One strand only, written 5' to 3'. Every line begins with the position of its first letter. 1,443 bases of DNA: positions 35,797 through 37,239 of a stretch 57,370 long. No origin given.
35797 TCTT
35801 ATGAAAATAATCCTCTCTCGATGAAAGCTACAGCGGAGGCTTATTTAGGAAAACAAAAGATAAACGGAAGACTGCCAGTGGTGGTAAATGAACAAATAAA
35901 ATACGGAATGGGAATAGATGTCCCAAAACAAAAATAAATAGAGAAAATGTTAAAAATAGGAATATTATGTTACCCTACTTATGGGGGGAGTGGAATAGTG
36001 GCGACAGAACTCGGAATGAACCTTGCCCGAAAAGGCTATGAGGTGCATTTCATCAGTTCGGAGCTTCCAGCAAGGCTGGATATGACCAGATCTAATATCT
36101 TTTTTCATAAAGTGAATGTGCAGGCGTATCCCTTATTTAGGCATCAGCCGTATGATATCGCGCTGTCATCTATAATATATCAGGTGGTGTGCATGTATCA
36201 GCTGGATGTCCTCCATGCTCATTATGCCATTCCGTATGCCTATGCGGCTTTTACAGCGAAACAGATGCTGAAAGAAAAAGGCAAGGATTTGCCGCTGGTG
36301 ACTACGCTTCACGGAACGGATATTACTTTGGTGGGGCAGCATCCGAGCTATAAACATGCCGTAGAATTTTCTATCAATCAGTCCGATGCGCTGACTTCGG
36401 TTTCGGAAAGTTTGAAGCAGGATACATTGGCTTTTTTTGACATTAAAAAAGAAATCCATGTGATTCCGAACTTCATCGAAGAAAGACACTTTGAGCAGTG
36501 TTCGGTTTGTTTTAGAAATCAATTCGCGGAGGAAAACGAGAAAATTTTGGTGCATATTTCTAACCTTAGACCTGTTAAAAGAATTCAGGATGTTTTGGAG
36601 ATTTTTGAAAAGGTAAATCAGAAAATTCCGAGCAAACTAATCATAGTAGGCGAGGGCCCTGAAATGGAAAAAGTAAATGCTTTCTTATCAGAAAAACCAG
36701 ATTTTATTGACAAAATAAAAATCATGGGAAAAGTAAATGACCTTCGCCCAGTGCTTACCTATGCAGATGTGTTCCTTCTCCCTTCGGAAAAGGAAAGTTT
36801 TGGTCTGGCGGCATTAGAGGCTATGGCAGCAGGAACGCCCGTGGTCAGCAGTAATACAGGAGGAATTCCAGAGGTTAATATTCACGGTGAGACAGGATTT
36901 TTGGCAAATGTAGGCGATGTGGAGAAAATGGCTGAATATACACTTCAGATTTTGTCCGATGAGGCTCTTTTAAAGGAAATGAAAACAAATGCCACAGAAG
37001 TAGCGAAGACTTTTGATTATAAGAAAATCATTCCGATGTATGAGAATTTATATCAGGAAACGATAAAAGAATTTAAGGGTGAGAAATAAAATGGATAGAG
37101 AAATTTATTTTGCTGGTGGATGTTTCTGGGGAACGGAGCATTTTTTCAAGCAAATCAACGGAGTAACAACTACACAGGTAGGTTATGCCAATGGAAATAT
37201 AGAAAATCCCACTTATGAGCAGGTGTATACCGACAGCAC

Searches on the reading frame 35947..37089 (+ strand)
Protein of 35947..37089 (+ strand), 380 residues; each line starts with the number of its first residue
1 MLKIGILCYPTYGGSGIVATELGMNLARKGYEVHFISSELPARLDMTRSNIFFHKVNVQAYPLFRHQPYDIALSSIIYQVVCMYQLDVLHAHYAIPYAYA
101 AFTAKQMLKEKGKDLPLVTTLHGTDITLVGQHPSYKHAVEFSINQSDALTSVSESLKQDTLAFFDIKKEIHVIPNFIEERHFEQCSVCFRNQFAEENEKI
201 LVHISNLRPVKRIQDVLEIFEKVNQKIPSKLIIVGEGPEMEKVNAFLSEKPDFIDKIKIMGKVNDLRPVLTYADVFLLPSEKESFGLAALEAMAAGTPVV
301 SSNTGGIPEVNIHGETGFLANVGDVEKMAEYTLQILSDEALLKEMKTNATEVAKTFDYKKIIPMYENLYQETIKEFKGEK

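Call 18: find_related_loci(query=window:35947-37089:+, collection=genome_contigs, flank=10000)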
Query window:35947-37089:+ (380 aa) in genome_contigs; peptide patterns used: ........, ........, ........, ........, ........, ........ (x = any residue, [..] = any of these).
424 stretches matched a pattern; 253 encode a relative of the query (tblastn E <= 1e-3); the best 80 are kept; 80 distinct loci.
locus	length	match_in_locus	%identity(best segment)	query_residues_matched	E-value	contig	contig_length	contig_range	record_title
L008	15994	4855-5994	99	1-380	0e+0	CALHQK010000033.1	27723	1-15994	MAG TPA_asm: uncultured Riemerella sp. isolate ERR589601_bin.89_CONCOCT_v1.1_MAG genome assembly, contig: ERZ773020.684,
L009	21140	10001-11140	98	1-380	0e+0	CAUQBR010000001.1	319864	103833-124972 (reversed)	MAG TPA_asm: uncultured Flavobacteriaceae bacterium isolate ERR9969021_bin.17_MetaWRAP_v1.3_MAG genome assembly, contig:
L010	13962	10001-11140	98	1-380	0e+0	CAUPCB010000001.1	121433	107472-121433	MAG TPA_asm: uncultured Flavobacteriaceae bacterium isolate SRR8290101_bin.5_MetaWRAP_v1.3_MAG genome assembly, contig:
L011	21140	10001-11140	98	1-380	0e+0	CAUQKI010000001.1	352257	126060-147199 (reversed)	MAG TPA_asm: uncultured Flavobacteriaceae bacterium isolate ERR9969102_bin.9_MetaWRAP_v1.3_MAG genome assembly, contig:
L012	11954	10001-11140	98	1-380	0e+0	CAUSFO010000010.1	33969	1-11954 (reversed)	MAG TPA_asm: uncultured Flavobacteriaceae bacterium isolate SRR5395397_bin.2_MetaWRAP_v1.3_MAG genome assembly, contig:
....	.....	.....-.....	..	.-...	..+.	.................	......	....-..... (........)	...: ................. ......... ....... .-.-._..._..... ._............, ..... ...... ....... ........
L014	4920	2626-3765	98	1-380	0e+0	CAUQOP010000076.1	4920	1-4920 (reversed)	MAG TPA_asm: uncultured Flavobacteriaceae bacterium isolate ERR9968710_bin.11_MetaWRAP_v1.3_MAG genome assembly, contig:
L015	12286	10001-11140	98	1-380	0e+0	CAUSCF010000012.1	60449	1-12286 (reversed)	MAG TPA_asm: uncultured Flavobacteriaceae bacterium isolate ERR9969136_bin.32_MetaWRAP_v1.3_MAG genome assembly, contig:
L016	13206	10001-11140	97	1-380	0e+0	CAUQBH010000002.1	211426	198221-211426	MAG TPA_asm: uncultured Flavobacteriaceae bacterium isolate ERR9969024_bin.19_MetaWRAP_v1.3_MAG genome assembly, contig:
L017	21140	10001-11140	97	1-380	0e+0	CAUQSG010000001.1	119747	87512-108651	MAG TPA_asm: uncultured Flavobacteriaceae bacterium isolate ERR9969033_bin.21_MetaWRAP_v1.3_MAG genome assembly, contig:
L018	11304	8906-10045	97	1-380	0e+0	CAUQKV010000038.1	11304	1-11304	MAG TPA_asm: uncultured Flavobacteriaceae bacterium isolate ERR9969111_bin.32_MetaWRAP_v1.3_MAG genome assembly, contig:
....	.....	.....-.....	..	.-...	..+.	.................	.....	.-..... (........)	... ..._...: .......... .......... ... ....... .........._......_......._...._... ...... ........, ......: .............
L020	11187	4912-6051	97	1-380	0e+0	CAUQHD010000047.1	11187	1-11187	MAG TPA_asm: uncultured Flavobacteriaceae bacterium isolate ERR9968915_bin.13_MetaWRAP_v1.3_MAG genome assembly, contig:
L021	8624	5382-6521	97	1-380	0e+0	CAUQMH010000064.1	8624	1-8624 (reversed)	MAG TPA_asm: uncultured Flavobacteriaceae bacterium isolate ERR9969100_bin.19_MetaWRAP_v1.3_MAG genome assembly, contig:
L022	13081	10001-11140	97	1-380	0e+0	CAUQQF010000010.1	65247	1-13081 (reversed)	MAG TPA_asm: uncultured Flavobacteriaceae bacterium isolate ERR9969042_bin.19_MetaWRAP_v1.3_MAG genome assembly, contig:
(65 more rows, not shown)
